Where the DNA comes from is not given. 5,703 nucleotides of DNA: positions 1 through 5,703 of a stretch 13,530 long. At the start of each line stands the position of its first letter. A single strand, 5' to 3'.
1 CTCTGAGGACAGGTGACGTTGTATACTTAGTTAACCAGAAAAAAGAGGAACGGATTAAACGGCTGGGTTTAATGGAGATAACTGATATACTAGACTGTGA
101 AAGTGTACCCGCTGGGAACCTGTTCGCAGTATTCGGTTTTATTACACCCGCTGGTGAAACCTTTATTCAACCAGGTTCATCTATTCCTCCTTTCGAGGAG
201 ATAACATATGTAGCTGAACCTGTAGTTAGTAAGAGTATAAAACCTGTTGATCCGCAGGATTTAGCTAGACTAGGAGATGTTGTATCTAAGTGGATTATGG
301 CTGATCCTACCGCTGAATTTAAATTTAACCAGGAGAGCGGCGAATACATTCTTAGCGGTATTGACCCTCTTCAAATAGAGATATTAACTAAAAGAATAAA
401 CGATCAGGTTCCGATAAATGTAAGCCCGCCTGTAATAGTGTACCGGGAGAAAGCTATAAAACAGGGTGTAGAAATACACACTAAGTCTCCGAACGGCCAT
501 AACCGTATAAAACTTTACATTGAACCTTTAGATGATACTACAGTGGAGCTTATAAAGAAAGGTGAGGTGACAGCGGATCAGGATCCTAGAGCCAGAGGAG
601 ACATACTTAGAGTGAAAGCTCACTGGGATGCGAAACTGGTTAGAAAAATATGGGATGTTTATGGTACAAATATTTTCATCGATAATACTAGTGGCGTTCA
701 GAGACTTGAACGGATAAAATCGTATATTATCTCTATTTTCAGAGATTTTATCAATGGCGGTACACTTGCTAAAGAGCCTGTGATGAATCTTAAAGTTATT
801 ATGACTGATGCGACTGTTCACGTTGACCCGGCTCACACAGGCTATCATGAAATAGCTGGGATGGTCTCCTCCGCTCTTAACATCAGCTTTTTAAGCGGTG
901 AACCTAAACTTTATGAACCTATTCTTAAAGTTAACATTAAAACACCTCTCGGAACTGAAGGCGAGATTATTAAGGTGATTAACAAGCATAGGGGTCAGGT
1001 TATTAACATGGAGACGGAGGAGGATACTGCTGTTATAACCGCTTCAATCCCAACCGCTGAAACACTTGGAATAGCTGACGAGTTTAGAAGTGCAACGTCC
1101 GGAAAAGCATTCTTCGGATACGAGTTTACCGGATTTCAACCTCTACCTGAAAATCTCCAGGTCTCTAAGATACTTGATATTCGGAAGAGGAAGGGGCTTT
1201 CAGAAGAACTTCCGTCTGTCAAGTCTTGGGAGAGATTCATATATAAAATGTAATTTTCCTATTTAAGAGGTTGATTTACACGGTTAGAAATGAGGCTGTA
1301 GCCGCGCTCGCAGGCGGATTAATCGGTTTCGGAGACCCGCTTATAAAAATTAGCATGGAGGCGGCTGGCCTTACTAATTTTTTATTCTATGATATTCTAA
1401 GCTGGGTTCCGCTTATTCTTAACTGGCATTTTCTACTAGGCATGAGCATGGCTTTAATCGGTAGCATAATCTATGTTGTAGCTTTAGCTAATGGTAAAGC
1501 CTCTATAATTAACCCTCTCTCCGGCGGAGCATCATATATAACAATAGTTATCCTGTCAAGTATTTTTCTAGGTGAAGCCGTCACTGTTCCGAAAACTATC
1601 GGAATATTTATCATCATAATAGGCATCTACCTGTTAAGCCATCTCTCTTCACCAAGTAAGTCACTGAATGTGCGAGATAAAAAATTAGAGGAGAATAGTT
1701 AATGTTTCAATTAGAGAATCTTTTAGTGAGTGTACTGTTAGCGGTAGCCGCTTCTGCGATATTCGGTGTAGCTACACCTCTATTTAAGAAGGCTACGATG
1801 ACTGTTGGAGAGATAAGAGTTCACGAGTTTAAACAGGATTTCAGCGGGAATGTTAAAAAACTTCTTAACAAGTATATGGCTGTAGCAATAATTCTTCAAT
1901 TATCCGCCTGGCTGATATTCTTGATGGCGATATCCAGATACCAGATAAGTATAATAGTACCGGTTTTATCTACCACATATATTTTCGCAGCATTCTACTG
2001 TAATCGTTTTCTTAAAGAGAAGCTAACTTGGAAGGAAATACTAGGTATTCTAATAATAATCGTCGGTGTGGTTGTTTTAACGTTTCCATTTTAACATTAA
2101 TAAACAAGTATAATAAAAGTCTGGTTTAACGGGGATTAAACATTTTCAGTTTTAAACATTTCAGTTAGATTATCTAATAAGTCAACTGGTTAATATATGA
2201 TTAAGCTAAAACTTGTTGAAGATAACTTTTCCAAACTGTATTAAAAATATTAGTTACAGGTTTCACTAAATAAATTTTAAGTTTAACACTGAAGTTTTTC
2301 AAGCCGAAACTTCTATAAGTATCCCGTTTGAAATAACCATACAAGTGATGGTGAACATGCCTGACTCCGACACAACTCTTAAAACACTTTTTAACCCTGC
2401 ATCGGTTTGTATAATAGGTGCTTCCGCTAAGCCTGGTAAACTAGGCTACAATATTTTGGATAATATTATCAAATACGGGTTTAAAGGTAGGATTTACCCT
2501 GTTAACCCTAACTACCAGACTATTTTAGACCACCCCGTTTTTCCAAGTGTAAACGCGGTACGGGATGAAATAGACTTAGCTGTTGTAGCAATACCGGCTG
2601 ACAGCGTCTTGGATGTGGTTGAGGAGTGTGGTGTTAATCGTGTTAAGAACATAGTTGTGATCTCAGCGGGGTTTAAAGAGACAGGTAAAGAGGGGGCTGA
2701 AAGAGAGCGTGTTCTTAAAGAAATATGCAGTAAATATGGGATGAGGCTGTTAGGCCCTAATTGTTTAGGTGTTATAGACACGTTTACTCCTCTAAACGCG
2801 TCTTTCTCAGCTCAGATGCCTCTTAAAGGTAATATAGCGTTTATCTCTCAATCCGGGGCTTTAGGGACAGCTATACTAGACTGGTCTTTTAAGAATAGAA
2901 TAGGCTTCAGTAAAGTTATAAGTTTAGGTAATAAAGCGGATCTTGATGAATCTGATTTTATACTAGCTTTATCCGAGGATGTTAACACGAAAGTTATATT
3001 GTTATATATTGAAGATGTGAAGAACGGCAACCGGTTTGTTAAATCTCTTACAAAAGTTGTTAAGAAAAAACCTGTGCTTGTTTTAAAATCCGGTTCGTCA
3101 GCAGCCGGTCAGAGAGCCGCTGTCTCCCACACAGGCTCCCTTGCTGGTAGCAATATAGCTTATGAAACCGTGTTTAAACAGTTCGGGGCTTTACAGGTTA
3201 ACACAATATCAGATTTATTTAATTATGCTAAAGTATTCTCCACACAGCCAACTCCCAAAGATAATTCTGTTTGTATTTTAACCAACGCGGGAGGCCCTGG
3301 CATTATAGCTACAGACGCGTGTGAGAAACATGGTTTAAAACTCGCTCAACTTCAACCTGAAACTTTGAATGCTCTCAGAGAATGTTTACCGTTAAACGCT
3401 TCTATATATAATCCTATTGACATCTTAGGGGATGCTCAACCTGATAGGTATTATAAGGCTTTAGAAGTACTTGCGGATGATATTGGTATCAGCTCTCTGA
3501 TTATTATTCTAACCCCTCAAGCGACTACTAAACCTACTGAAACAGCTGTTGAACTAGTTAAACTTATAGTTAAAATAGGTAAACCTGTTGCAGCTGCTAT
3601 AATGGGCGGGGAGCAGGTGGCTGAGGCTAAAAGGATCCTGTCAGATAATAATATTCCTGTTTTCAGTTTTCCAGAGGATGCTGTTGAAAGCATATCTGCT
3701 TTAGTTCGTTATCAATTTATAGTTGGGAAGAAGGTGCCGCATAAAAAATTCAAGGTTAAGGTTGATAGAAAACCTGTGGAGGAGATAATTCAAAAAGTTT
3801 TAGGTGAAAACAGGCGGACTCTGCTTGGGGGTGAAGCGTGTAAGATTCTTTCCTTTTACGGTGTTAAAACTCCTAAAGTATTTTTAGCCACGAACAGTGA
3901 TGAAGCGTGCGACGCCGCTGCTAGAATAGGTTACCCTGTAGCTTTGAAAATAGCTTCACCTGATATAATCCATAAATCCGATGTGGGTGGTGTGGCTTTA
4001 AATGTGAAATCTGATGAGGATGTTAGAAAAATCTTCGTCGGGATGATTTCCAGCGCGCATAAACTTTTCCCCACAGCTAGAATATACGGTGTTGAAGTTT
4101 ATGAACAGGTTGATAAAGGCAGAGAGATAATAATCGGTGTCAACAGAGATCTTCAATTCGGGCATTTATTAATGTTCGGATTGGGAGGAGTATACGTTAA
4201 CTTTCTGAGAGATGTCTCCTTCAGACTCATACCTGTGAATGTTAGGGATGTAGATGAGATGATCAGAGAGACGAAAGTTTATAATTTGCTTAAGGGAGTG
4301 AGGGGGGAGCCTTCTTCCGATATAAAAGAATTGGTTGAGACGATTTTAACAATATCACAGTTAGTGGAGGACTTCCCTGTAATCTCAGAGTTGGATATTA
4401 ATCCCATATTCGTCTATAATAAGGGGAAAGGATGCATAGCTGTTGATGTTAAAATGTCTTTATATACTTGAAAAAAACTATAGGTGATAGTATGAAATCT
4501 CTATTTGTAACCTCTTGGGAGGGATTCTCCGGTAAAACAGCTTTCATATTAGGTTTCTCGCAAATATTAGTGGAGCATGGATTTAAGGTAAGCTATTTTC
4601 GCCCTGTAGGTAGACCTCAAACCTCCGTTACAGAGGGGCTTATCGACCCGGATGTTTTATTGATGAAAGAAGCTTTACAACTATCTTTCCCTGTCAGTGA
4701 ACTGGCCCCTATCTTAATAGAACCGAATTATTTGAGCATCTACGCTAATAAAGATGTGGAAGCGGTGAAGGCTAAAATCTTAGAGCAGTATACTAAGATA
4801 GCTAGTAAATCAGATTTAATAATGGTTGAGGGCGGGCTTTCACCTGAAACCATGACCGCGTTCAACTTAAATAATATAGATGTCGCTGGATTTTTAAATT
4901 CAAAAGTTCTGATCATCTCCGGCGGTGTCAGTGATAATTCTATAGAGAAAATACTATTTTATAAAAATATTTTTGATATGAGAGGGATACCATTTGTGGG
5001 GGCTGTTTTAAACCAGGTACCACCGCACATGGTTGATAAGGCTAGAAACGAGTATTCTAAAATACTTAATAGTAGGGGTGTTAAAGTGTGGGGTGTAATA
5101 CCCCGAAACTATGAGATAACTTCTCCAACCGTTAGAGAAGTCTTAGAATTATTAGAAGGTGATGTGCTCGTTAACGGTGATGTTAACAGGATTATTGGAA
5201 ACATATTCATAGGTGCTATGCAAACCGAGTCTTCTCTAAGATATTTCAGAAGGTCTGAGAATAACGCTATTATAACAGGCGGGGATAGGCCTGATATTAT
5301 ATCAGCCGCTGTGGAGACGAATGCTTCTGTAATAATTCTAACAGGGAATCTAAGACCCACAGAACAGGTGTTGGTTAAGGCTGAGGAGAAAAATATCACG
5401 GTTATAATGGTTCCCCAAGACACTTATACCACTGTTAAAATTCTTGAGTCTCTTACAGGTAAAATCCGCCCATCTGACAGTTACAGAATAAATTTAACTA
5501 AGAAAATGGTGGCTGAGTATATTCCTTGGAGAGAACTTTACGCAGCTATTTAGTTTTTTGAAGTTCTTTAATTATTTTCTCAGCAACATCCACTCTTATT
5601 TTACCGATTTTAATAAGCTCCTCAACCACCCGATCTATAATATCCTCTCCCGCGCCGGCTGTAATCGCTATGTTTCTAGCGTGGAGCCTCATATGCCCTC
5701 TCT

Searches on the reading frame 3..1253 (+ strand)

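Call 6: search_protein_families(library=pfam, proteins=[window:3-1253:+], max_evalue=0.01)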
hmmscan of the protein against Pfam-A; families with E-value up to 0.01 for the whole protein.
window:3-1253:+ (416 aa): 3 families
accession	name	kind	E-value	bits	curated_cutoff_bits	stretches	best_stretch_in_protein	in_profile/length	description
PF00679.30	EFG_C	-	3e-23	82.1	27.9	1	303-386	2-86/89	Elongation factor G C-terminus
PF14492.12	EFG_III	-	1.9e-13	50.7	27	1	70-140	1-71/75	Elongation Factor G, domain III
PF03764.24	EFG_IV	-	4.1e-11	43.1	24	1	193-295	11-116/121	Elongation factor G, domain IV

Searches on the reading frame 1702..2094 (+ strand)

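Call 6: search_protein_families(library=pfam, proteins=[window:1702-2094:+], max_evalue=0.01)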
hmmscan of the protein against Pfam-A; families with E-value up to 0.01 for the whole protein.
window:1702-2094:+ (130 aa): 3 families
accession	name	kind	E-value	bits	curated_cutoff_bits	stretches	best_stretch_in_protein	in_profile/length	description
PF10639.15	TMEM234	-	1.7e-09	38.2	30.1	1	16-126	3-112/113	Putative transmembrane family 234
PF00892.27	EamA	-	7.5e-09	36.4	28.2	1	54-127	62-134/135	EamA-like transporter family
PF05653.20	Mg_trans_NIPA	-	0.00019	21.1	26.2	1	8-126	4-119/295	Magnesium transporter NIPA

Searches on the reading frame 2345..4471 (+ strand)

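Call 6: search_protein_families(library=pfam, proteins=[window:2345-4471:+], max_evalue=0.01)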
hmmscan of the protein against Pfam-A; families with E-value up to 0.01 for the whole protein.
window:2345-4471:+ (708 aa): 5 families
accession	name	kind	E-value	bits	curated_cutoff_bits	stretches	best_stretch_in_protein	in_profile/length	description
PF13549.11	ATP-grasp_5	-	1.5e-78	263.6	27.6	1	485-706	2-221/221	ATP-grasp domain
PF13607.11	Succ_CoA_lig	-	8.6e-53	178.2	27.4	1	161-298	1-138/138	Succinyl-CoA ligase like flavodoxin domain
PF13380.12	CoA_binding_2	-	3.7e-25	89.1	22.8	1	20-144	2-114/116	CoA binding domain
PF02629.25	CoA_binding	-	7.1e-17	62.4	22.3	1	18-109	3-97/97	CoA binding domain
PF19045.5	Ligase_CoA_2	-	9.5e-14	52.2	23.7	1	309-446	1-144/162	Ligase-CoA domain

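Call 7: search_protein_families(library=ncbifam, proteins=[window:2345-4471:+], max_evalue=0.01)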
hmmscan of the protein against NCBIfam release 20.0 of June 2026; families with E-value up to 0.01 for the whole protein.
window:2345-4471:+ (708 aa): 8 families
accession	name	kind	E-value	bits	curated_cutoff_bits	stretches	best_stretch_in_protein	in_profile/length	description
NF045493.1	HydDutCoALig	equivalog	3.7e-206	686.9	1300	1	14-706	5-698/698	4-hydroxybutyrate--CoA ligase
TIGR02717.1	AcCoA-syn-alpha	equivalog_domain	1.4e-179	597.5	567.15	1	12-457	1-447/447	acetate--CoA ligase alpha subunit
NF045494.1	AcCoALig_Archglob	equivalog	1.8e-179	598.3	1200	2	11-456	217-662/665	acetate--CoA ligase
NF045492.1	HydPropCoALig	equivalog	1.4e-150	502.9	1300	2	8-456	244-696/700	3-hydroxypropionate--CoA ligase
NF004230.0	PRK05678.1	equivalog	2.4e-13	50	336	1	58-267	46-252/291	succinate--CoA ligase subunit alpha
TIGR01019.1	sucCoAalpha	subfamily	9.5e-13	48.2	353.2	1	58-267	44-250/286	succinate--CoA ligase subunit alpha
NF001913.0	PRK00696.1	equivalog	1.3e-06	27.7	370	1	498-706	8-218/388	ADP-forming succinate--CoA ligase subunit beta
TIGR02144.1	LysX_arch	equivalog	0.0046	16.1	275.6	0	502-535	95-128/281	lysine biosynthesis protein LysX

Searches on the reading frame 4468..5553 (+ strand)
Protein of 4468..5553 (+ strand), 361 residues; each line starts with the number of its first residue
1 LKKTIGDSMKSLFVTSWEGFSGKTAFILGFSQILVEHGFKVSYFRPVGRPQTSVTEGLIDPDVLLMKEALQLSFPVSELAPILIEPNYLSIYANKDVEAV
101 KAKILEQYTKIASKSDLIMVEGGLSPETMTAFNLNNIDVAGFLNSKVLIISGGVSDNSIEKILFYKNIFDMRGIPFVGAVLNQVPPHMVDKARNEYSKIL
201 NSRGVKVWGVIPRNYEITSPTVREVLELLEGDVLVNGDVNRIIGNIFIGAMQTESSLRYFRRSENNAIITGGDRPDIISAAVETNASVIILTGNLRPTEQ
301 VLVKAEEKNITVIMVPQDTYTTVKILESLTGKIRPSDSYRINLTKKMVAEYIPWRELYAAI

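Call 6: search_protein_families(library=pfam, proteins=[window:4468-5553:+], max_evalue=0.01)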
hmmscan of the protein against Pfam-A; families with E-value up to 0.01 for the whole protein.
window:4468-5553:+ (361 aa): 4 families
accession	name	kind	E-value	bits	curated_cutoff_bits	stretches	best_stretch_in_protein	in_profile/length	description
PF07085.17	DRTGG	-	1.9e-28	98.8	25.2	1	224-328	1-104/105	DRTGG domain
PF13500.12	AAA_26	-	1.4e-21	77.7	27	1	11-220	2-197/198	AAA domain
PF01656.29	CbiA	-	4.1e-05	24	25.4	1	13-217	2-115/125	CobQ/CobB/MinD/ParA nucleotide binding domain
PF02603.21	Hpr_kinase_N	-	0.0094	16.4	24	0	274-326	69-121/125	HPr Serine kinase N terminus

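Call 7: search_protein_families(library=ncbifam, proteins=[window:4468-5553:+], max_evalue=0.01)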
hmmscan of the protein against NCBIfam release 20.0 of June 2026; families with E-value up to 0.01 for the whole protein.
window:4468-5553:+ (361 aa): 15 families
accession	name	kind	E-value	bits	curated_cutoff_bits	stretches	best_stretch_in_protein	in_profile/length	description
NF004167.0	PRK05632.1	equivalog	1.4e-40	139.6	418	1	9-358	2-368/708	phosphate acetyltransferase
NF011440.0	PRK14869.1-2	equivalog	9.5e-17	60.8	746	1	221-327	136-238/541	putative manganese-dependent inorganic diphosphatase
NF011441.0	PRK14869.1-3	equivalog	2.7e-15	56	753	1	221-327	139-243/548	putative manganese-dependent inorganic diphosphatase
NF011443.0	PRK14869.1-5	equivalog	6.3e-15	54.6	335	1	219-327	138-244/546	putative manganese-dependent inorganic diphosphatase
NF011447.0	PRK14869.2-3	equivalog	1.3e-13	50.4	522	1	218-326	137-241/540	putative manganese-dependent inorganic diphosphatase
NF011445.0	PRK14869.2-1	equivalog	6.4e-11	41.4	483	1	222-324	139-243/548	putative manganese-dependent inorganic diphosphatase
NF038279.1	TF_CBS_SpxR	exception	8.3e-08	31.4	600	1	217-326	68-174/427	CBS-HotDog domain-containing transcription factor SpxR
NF011444.0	PRK14869.1-6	equivalog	1.1e-06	27.5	1105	1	237-325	156-241/547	putative manganese-dependent inorganic diphosphatase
NF011442.0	PRK14869.1-4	equivalog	1.3e-06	27.1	400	1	222-327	142-244/543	putative manganese-dependent inorganic diphosphatase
NF011446.0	PRK14869.2-2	equivalog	1.7e-06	26.7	601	1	248-329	176-260/576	putative manganese-dependent inorganic diphosphatase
NF011448.0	PRK14869.2-4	equivalog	1.6e-05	23.4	562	1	247-326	174-258/563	putative manganese-dependent inorganic diphosphatase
TIGR00313.1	cobQ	equivalog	0.00014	20.8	309.9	1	92-213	100-223/477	cobyric acid synthase CobQ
NF002204.1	PRK01077.1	equivalog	0.003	16.5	254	0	96-220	60-185/420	cobyrinic acid a,c-diamide synthase CobB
NF001989.1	PRK00784.1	equivalog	0.0033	16.2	273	0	92-151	102-162/480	cobyric acid synthase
TIGR01969.1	minD_arch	subfamily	0.0089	15.2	201.75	0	108-222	102-205/251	cell division ATPase MinD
